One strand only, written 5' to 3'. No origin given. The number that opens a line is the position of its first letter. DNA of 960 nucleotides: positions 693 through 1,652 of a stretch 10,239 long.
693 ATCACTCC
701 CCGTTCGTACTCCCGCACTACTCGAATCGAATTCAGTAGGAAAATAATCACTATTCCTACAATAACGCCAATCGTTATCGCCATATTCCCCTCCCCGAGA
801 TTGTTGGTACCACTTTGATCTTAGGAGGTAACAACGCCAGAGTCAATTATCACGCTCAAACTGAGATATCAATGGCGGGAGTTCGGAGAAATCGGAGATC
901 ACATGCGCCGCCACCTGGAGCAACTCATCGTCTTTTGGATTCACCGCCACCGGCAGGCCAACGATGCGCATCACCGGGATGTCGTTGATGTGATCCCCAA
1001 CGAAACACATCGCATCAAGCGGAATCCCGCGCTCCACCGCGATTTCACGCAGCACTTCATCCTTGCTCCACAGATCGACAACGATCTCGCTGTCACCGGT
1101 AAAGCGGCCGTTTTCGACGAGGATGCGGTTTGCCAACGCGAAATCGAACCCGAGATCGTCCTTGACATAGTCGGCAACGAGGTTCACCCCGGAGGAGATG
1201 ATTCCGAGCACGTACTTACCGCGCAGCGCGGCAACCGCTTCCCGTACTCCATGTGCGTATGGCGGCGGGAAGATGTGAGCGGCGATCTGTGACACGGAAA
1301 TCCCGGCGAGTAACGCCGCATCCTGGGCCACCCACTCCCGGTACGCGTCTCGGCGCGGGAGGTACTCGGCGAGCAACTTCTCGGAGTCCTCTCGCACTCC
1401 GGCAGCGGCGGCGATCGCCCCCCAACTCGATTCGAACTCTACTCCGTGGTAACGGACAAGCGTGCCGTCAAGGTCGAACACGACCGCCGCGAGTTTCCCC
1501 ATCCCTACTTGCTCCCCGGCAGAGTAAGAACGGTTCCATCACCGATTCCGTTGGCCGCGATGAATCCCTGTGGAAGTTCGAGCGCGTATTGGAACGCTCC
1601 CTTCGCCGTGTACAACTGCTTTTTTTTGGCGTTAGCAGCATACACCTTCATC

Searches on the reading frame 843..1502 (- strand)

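Call 3: search_protein_families(library=ncbifam, proteins=[window:843-1502:-], max_evalue=0.001)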
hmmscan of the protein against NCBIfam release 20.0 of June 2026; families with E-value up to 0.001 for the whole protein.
window:843-1502:- (219 aa): 15 families
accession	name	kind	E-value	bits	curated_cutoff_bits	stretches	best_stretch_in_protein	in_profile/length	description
TIGR00338.1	serB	equivalog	5.9e-26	91.4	144.15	1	5-203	15-208/219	phosphoserine phosphatase SerB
TIGR01491.1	HAD-SF-IB-PSPlk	hypoth_equivalog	4.2e-21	75.6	151.9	1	6-192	6-193/201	phosphoserine phosphatase-like hydrolase, archaeal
TIGR01488.1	HAD-SF-IB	subfamily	1.8e-17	63.9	45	1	6-179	1-175/177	HAD-IB family phosphatase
TIGR01490.1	HAD-SF-IB-hyp1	subfamily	2e-16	60.8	98.3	1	6-190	1-199/202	HAD-IB family hydrolase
NF008350.0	PRK11133.1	equivalog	1.1e-13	51.1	413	1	81-191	181-293/324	phosphoserine phosphatase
TIGR00099.1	Cof-subfamily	subfamily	1.2e-09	38.1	137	1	139-204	181-246/256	Cof-type HAD-IIB family hydrolase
NF052360.1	HolPasePseu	equivalog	1.6e-08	34.4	280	1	98-198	106-207/218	histidinol-phosphatase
TIGR01484.1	HAD-SF-IIB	subfamily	6e-07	29.7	41.8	1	134-187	168-221/221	HAD-IIB family hydrolase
TIGR01670.1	KdsC-phosphatas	subfamily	3.7e-06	27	106.95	1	148-203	78-133/154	3-deoxy-D-manno-octulosonate 8-phosphate phosphatase, YrbI family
NF002245.0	PRK01158.1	equivalog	4.2e-06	26.2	198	1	146-203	157-214/233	phosphoglycolate phosphatase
TIGR01662.1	HAD-SF-IIIA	subfamily_domain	1.4e-05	25.2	44.6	0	6-39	2-33/141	HAD-IIIA family hydrolase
NF045966.1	YcsE_rel_Pase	equivalog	2.5e-05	23.9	220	0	146-206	191-251/265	YcsE-related riboflavin metabolism phosphatase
NF007821.0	PRK10530.1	equivalog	9e-05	21.8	274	1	146-206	199-259/272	pyridoxal phosphatase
NF052359.1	HolPaseNeis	equivalog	0.0002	21.1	400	0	163-199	176-211/221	histidinol-phosphatase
NF007019.0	PRK09484.1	equivalog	0.00021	21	208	1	152-201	106-155/187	3-deoxy-manno-octulosonate-8-phosphatase KdsC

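Call 4: search_protein_families(library=pfam, proteins=[window:843-1502:-], max_evalue=0.001)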
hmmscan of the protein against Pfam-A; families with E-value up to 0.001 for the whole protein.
window:843-1502:- (219 aa): 3 families
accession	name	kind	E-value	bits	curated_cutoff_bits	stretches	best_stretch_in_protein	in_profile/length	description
PF12710.13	HAD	-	5.3e-17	63.3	27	1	7-179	1-189/189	haloacid dehalogenase-like hydrolase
PF00702.32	Hydrolase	-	2.7e-11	44.7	26.4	1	5-180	2-189/191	haloacid dehalogenase-like hydrolase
PF08282.18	Hydrolase_3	-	4.2e-10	40.2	20.9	1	139-204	180-245/255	haloacid dehalogenase-like hydrolase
